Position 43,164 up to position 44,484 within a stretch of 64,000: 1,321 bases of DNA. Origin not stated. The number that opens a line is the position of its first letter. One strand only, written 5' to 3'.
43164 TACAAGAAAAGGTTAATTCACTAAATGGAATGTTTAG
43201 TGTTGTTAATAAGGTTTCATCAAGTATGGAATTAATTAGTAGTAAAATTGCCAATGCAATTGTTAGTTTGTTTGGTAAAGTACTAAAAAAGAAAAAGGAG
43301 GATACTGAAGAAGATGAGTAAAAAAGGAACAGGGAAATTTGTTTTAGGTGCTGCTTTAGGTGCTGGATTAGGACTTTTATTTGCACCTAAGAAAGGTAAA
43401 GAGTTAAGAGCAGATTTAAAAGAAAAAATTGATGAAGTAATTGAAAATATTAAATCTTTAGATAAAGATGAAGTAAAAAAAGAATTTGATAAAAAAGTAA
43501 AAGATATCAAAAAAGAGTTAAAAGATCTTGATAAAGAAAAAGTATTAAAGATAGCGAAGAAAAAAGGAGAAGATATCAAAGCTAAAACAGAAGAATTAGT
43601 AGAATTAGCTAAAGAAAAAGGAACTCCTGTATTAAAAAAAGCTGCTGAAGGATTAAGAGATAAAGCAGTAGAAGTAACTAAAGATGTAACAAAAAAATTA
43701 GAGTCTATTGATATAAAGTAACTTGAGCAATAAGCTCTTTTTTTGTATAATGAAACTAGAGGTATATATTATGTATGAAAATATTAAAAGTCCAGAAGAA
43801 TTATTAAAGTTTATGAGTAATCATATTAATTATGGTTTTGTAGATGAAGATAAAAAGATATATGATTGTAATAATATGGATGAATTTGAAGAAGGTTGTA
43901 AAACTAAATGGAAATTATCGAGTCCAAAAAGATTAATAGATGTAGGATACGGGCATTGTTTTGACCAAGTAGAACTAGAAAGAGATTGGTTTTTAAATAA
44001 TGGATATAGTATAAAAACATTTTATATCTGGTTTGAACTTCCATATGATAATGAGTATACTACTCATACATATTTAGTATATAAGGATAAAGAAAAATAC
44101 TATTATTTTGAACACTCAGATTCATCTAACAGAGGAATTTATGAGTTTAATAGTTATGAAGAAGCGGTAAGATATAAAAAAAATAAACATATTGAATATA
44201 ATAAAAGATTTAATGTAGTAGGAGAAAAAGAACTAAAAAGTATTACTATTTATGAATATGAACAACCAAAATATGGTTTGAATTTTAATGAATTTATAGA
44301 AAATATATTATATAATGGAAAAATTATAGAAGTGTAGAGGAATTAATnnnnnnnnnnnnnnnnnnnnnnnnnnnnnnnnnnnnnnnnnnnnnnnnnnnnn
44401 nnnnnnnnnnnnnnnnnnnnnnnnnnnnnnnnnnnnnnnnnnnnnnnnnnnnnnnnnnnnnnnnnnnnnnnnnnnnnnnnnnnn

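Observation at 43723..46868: Compact four-gene operon encoding a nucleotide-to-base dismantling pathway, including a nucleotidase::nucleoside-hydrolase fusion and duplicated histidine phosphatases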

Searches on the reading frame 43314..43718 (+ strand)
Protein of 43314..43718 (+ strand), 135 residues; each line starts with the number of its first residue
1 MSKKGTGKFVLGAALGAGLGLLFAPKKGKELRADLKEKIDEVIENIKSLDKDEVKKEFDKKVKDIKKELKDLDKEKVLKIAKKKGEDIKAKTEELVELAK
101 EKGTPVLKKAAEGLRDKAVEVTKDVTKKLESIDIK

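Call 3: search_protein_families(library=pfam, proteins=[window:43314-43718:+], max_evalue=0.01)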
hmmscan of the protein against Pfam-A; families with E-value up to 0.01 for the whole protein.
window:43314-43718:+ (135 aa): 4 families
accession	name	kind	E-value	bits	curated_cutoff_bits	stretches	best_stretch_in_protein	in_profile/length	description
PF12732.12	YtxH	-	1.1e-17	64.6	37.5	1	8-70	3-71/71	YtxH-like protein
PF08703.15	PLC-beta_C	-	0.00029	20.9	27.6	1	36-130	71-167/272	PLC-beta C terminal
PF04108.17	ATG17_like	-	0.0017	18.3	43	1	27-96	113-186/355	Autophagy protein ATG17-like domain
PF13729.12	TraF_2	-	0.0033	17.1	25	1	33-79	33-80/264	F plasmid transfer operon, TraF, protein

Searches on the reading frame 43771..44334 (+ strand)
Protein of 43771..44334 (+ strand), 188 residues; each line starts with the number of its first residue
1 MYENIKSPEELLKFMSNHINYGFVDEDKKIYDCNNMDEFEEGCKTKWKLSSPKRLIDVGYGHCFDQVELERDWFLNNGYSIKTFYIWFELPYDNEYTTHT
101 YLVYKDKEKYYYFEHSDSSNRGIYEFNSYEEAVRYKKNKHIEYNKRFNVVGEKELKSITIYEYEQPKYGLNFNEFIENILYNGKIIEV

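Call 3: search_protein_families(library=pfam, proteins=[window:43771-44334:+], max_evalue=0.01)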
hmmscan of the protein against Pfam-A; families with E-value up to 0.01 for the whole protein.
window:43771-44334:+ (188 aa): 0 families

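Call 4: search_protein_families(library=ncbifam, proteins=[window:43771-44334:+], max_evalue=0.01)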
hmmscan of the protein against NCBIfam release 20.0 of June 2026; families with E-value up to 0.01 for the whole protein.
window:43771-44334:+ (188 aa): 0 families

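Call 6: search_protein_families(library=padloc, proteins=[window:43771-44334:+], max_evalue=0.01)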
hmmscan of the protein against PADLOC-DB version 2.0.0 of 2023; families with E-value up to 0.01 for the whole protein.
window:43771-44334:+ (188 aa): 0 families

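Call 7: search_solved_structures(query=window:43771-44334:+, max_evalue=10, show_alignments=2)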
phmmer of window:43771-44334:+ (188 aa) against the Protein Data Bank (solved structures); distinct sequences matched with E-value up to 10: 1.
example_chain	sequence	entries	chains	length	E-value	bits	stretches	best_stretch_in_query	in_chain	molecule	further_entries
6rjn_A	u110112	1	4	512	2.5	11.1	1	90-161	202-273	Catalase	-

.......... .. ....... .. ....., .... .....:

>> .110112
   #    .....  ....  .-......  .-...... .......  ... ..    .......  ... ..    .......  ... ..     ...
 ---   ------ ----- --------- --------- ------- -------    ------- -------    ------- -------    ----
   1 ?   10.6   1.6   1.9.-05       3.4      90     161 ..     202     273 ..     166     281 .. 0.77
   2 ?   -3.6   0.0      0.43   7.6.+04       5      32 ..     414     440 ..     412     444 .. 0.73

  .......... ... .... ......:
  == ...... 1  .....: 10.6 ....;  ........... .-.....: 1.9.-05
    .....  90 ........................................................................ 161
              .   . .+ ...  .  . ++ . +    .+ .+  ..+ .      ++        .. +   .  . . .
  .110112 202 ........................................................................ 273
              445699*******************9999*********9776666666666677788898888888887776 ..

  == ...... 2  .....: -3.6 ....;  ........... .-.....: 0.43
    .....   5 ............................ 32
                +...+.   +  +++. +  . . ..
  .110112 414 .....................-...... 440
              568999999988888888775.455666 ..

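Call 11: find_homologous_proteins(query=window:43771-44334:+, max_evalue=0.001)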
Query window:43771-44334:+ (188 aa): 137 proteins with E <= 0.001 among 157 candidates; the best 120 are listed.
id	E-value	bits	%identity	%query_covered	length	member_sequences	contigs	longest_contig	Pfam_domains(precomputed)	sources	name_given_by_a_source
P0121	9.1e-108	376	87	100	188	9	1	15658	-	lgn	-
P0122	1.8e-91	323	78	99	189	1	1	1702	-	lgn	-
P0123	2.3e-81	290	69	99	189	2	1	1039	-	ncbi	-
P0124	9.6e-76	272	63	99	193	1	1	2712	-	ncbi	-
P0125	1.3e-73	265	63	97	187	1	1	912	-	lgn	-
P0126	1.1e-71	259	63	97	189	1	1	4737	-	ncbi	-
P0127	1.1e-71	259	62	99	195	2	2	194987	-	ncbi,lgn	-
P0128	1.5e-71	258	61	99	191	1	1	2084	-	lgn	-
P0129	4.5e-71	257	60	99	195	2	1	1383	-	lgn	-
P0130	4.7e-71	257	62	98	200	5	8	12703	-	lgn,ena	-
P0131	1.4e-70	255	61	100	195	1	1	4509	-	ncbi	-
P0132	2.1e-70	254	63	97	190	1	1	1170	-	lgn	-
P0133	4.6e-70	253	61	98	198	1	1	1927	-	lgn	-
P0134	6.5e-70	253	61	98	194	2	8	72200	-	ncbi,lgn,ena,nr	ncbi:MAG: hypothetical protein J6J17_00400 [Bacilli bacterium]|nr:hypothetical protein [Bacilli bact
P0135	8.0e-70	253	60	98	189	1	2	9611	-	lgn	-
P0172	6.6e-59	217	55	97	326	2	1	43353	-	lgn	-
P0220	8.2e-46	174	48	100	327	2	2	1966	PF00293.35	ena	-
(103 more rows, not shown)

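Call 21: find_encoding_contigs(protein=P0121, flank=8000, max_places=3)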
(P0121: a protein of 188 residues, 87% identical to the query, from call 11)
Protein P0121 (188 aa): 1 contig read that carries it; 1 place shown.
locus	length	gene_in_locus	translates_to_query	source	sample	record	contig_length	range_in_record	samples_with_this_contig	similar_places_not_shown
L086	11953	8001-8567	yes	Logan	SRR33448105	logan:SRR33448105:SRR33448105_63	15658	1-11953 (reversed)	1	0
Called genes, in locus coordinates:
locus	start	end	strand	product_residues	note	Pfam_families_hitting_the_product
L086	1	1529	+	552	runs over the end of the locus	PF01943:Polysacc_synt, PF03023:MurJ (faint)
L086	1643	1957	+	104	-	-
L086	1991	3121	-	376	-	PF02388:FemAB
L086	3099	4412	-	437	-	PF02388:FemAB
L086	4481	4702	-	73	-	-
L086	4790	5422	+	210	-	PF02390:Methyltransf_4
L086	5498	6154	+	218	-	-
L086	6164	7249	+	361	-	-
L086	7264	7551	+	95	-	-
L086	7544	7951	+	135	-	-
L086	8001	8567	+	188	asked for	-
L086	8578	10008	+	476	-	PF06941:NT5C, PF01156:IU_nuc_hydro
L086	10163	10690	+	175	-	PF00300:His_Phos_1, PF01740:STAS (weak)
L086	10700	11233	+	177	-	PF00300:His_Phos_1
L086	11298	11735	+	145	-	-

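Call 23: search_protein_families(library=pfam, proteins=[P0172], max_evalue=0.01)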
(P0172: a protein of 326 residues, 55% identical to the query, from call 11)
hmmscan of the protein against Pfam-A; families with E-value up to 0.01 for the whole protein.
P0172 (326 aa): 0 families

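Call 26: predict_structure(alignment_id=A2)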
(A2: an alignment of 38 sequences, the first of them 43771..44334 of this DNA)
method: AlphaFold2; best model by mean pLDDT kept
length: 188 residues; sequences in the alignment: 38
mean_pLDDT: 96.6   pTM: 0.91
mean pLDDT of the five models: 96.6, 96.5, 96.0, 95.8, 95.4
residues with pLDDT >= 90: 181; 70-90: 7; 50-70: 0; < 50: 0
segments of 3 or more residues with pLDDT < 50: none
pLDDT, mean of each block of 10 residues (from residue 1): 95 98 98 95 97 98 98 98 97 91 98 96 98 98 94 95 98 97 95
secondary structure, 60 per line:
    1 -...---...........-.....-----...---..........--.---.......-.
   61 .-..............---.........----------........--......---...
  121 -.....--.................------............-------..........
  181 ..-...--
elements in order: H8-18 E20-24 E30-32 H36-45 H52-58 H63-76 E80-88 E99-106 E109-114 E122-126 H129-145 H152-157 E158-163 H172-182 E184-186

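Call 29: fold_search(model_id=the predicted structure, library=pdb)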
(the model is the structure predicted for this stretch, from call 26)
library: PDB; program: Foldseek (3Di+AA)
matches with E <= 10: 552; with E <= 0.001: 0
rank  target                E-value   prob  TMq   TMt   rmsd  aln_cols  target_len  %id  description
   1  8z4f_A                2.2e-03  1.00  0.38  0.25   7.3       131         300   17  Pseudomurein Endoisopeptidases PeiP (released 2024-10-30)
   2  7pjo_AAA              5.2e-03  1.00  0.40  0.35   2.1       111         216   12  Crystal form 3 of CPR-C4: a cysteine protease from the Candidate Phyla Radiation (released 2022-07-06)
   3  7ob7                  6.6e-03  1.00  0.40  0.36   2.1       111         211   12  CPR-C4 - novel protease from the Candidate Phyla Radiation (CPR) (released 2022-04-27)
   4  7ob6_B                8.4e-03  1.00  0.41  0.36   2.4       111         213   13  CPR-C4 - a conserved novel protease from the Candidate Phyla Radiation (released 2022-04-27)
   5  9y6s_8G               8.9e-03  1.00  0.39  0.14   4.8       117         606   16  96-nm repeat of the Leishmania tarentolae doublet microtubule (released 2025-12-17)
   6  7zcw_C                9.4e-03  0.97  0.48  0.38  10.2       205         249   12  Cryo-EM structure of GMPCPP-microtubules in complex with VASH2-SVBP (released 2022-12-14)
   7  7pjo_BBB              1.0e-02  1.00  0.41  0.35   2.1       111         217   13  Crystal form 3 of CPR-C4: a cysteine protease from the Candidate Phyla Radiation (released 2022-07-06)
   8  8z4f_B                1.1e-02  0.99  0.36  0.31   8.9       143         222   17  Pseudomurein Endoisopeptidases PeiP (released 2024-10-30)
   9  4u65_E                1.7e-02  0.97  0.37  0.38   7.1       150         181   17  Structure of the periplasmic output domain of the Legionella pneumophila LapD ortholog CdgS9 in complex with Pseudomon (released 2014-08-13)
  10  6qby_C                1.8e-02  0.98  0.41  0.33   8.1       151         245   16  Crystal structure of VASH 2 in complex with SVBP (released 2019-04-24)
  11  4g29                  1.9e-02  0.97  0.34  0.38   6.7       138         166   17  Structure of the Catalytic Domain of the Salmonella Virulence Factor SseI (released 2012-11-28)
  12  6j4o_A                2.1e-02  0.96  0.39  0.31   8.1       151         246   18  Structural basis of tubulin detyrosination by vasohibins-SVBP enzyme complex and functional implications (released 2019-05-01)
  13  6j4s_A                2.3e-02  0.97  0.41  0.32   7.9       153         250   16  Structural basis of tubulin detyrosination by vasohibins-SVBP enzyme complex and functional implications (released 2019-05-01)
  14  4g2b_B                2.4e-02  0.84  0.29  0.32   7.0       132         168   14  Structure of the Catalytic Domain of the Salmonella Virulence Factor SseI (released 2012-11-28)
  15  9crn                  2.5e-02  1.00  0.40  0.22   5.2       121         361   10  Crystal structure of Streptococcus pyogenes TglA (released 2024-08-14)
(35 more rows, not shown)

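Call 31: find_related_loci(query=A2, collection=metagenome_contigs, flank=8000)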
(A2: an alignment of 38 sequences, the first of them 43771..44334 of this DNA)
Query A2 (188 aa) in metagenome_contigs; peptide patterns used: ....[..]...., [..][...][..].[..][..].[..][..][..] (x = any residue, [..] = any of these).
247 stretches matched a pattern; 192 encode a relative of the query (tblastn E <= 1e-3); the best 80 are kept; 80 distinct loci.
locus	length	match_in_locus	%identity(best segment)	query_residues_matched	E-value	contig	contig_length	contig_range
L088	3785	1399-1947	62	2-184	1e-73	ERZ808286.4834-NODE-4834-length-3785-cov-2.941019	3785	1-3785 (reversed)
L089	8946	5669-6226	61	2-187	1e-72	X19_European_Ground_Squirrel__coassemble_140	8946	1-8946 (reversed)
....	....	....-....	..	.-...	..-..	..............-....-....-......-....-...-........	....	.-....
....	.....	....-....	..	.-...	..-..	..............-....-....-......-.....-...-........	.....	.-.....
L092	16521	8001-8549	61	2-184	8e-72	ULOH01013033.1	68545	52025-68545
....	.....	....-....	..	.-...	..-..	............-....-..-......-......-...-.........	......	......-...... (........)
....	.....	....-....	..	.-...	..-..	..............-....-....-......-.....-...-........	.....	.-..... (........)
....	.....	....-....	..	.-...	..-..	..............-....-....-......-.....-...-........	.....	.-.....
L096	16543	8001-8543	59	2-183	8e-64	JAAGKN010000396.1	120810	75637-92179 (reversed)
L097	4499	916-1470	53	2-187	9e-61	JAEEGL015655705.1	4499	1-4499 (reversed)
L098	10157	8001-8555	53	2-187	1e-60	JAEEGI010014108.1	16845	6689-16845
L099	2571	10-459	63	35-184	1e-60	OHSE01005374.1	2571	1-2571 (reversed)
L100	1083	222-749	55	4-180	8e-64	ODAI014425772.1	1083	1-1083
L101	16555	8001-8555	59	2-188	9e-70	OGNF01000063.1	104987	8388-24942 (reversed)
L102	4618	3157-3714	51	3-187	9e-58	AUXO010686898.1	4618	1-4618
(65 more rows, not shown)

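Call 57: search_protein_representatives(alignment_id=A2)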
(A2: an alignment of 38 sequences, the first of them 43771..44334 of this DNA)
Query: 38 sequences, 191 profile positions. Proteins with E-value up to 0.001 (for the whole library): 1569; up to 1e-10: 774; up to 1e-30: 135. The best 150 are listed.
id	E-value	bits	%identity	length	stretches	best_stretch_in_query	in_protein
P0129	1.0e-85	302.4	-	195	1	1-190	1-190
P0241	2.1e-67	242.7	-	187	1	1-184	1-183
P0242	1.0e-66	240.5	-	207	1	2-189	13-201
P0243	5.7e-66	238.0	-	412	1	2-189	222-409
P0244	1.8e-65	236.4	-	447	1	2-190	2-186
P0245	1.3e-62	227.1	-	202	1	2-187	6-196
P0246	1.2e-61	223.9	-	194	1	3-185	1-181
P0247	2.1e-61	223.1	-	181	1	1-185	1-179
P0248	3.6e-61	222.4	-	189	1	2-187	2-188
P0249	1.1e-60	220.8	-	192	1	3-188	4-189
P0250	1.4e-59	217.2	-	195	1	1-188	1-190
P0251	4.1e-59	215.7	-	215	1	2-187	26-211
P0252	4.6e-59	215.5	-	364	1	2-186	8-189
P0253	4.0e-58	212.4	-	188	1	3-188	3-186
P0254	1.8e-56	207.1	-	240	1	2-181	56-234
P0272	4.1e-49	183.0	-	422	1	2-182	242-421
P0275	8.7e-48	178.7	-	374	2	5-185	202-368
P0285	9.0e-46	172.1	-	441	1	2-185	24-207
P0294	3.3e-40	154.0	-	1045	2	4-178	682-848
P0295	5.7e-40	153.2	-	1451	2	3-180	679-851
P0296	2.8e-39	151.0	-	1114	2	2-185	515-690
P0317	2.1e-35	138.3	-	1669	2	4-155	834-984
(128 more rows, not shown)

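Call 58: search_protein_families(library=pfam, proteins=[P0243, P0244, P0252, P0272, P0275, P0285, P0294, P0295, P0296, P0317], max_evalue=0.001)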
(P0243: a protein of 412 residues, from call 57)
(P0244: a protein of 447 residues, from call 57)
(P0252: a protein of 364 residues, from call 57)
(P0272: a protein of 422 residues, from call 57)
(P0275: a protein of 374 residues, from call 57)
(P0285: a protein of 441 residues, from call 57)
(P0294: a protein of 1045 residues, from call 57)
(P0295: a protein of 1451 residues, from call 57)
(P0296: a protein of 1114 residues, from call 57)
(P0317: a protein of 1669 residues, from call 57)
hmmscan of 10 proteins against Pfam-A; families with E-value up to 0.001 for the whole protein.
P0243 (412 aa): 0 families

P0244 (447 aa): 3 families
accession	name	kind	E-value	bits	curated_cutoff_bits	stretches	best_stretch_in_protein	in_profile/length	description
PF08282.18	Hydrolase_3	-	1.7e-53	182.4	20.9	1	192-442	1-255/255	haloacid dehalogenase-like hydrolase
PF05116.19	S6PP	-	3.2e-10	40.5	20.3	1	366-433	157-224/247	Sucrose-6F-phosphate phosphohydrolase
PF00702.32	Hydrolase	-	2e-08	35.3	26.4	1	189-410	1-191/191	haloacid dehalogenase-like hydrolase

P0252 (364 aa): 2 families
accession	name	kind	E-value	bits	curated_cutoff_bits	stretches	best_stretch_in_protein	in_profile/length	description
PF00583.31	Acetyltransf_1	-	9.6e-08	32.7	20.7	1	243-340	18-116/116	Acetyltransferase (GNAT) family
PF13302.13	Acetyltransf_3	-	5.2e-06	27.6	25.4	1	207-341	16-138/138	Acetyltransferase (GNAT) domain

P0272 (422 aa): 0 families

P0275 (374 aa): 1 family
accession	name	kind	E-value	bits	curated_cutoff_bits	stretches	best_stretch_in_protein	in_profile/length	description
PF04473.18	DUF553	-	9.6e-06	25.6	20.5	0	51-113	47-111/140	Transglutaminase-like domain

P0285 (441 aa): 0 families

P0294 (1045 aa): 2 families
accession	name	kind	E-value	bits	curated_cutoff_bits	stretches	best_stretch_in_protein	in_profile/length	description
PF04473.18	DUF553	-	9.5e-09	35.3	20.5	1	469-537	19-96/140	Transglutaminase-like domain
PF01841.26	Transglut_core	-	9.7e-07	29.5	23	1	467-544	16-93/108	Transglutaminase-like superfamily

P0295 (1451 aa): 2 families
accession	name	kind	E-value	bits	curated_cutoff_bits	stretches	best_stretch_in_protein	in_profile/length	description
PF01841.26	Transglut_core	-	2.3e-08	34.7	23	1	482-549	17-84/108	Transglutaminase-like superfamily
PF04473.18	DUF553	-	2.1e-06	27.7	20.5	0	470-549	6-94/140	Transglutaminase-like domain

P0296 (1114 aa): 2 families
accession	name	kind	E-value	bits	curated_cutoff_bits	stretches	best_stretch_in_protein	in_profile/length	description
PF04473.18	DUF553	-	1.8e-07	31.1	20.5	1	272-348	8-91/140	Transglutaminase-like domain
PF01841.26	Transglut_core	-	4.1e-06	27.5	23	1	283-337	16-70/108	Transglutaminase-like superfamily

P0317 (1669 aa): 3 families
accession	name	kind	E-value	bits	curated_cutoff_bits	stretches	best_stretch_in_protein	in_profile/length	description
PF00583.31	Acetyltransf_1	-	5.7e-07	30.3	20.7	1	1063-1157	14-116/116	Acetyltransferase (GNAT) family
PF04473.18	DUF553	-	2.5e-06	27.5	20.5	0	508-564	16-81/140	Transglutaminase-like domain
PF01841.26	Transglut_core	-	1.4e-05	25.8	23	1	510-563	17-70/108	Transglutaminase-like superfamily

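Call 72: find_related_loci(query=A2, collection=viral_contigs, flank=6000)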
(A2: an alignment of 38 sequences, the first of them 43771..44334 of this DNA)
Query A2 (188 aa) in viral_contigs; peptide patterns used: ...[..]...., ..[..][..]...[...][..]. (x = any residue, [..] = any of these).
40 stretches matched a pattern; 1 encode a relative of the query (tblastn E <= 1e-3); 1 distinct loci.
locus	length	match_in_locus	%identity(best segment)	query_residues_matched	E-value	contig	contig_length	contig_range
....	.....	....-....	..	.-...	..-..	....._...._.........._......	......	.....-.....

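Call 79: search_protein_families(library=pfam, alignment_id=A2, max_evalue=1)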
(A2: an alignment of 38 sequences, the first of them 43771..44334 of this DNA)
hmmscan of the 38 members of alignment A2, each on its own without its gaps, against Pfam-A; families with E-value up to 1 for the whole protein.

A. member 1, window:43771-44334:+ (188 aa): 0 families

B. families by the number of members that match (of 38 scanned): 20 families
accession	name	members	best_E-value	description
PF04473.18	DUF553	6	4.7e-06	Transglutaminase-like domain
PF13434.12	Lys_Orn_oxgnase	2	0.098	L-lysine 6-monooxygenase/L-ornithine 5-monooxygenase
PF25693.1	Phage_Y01A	1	0.0034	Bacteriophage T4-like Y01A protein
PF00199.24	Catalase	1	0.0078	Catalase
PF18383.6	IFT81_CH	1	0.016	Intraflagellar transport 81 calponin homology domain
PF04800.17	NDUS4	1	0.018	NADH dehydrogenase ubiquinone Fe-S protein 4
PF13158.11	DUF3993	1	0.032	Protein of unknown function (DUF3993)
PF08640.17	U3_assoc_6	1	0.043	U3 small nucleolar RNA-associated protein 6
PF06574.18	FAD_syn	1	0.076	FAD synthetase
PF01473.26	Choline_bind_1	1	0.083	Putative cell wall binding repeat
PF17225.8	DUF5301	1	0.093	Domain of unknown function (DUF5300)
PF12018.13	FAP206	1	0.095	Domain of unknown function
PF19294.4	DACZ_N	1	0.1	Diadenylate cyclase, N-terminal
PF16838.11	Caud_tail_N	1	0.15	Caudoviral major tail protein N-terminus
PF25428.1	DUF7894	1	0.16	Domain of unknown function (DUF7894)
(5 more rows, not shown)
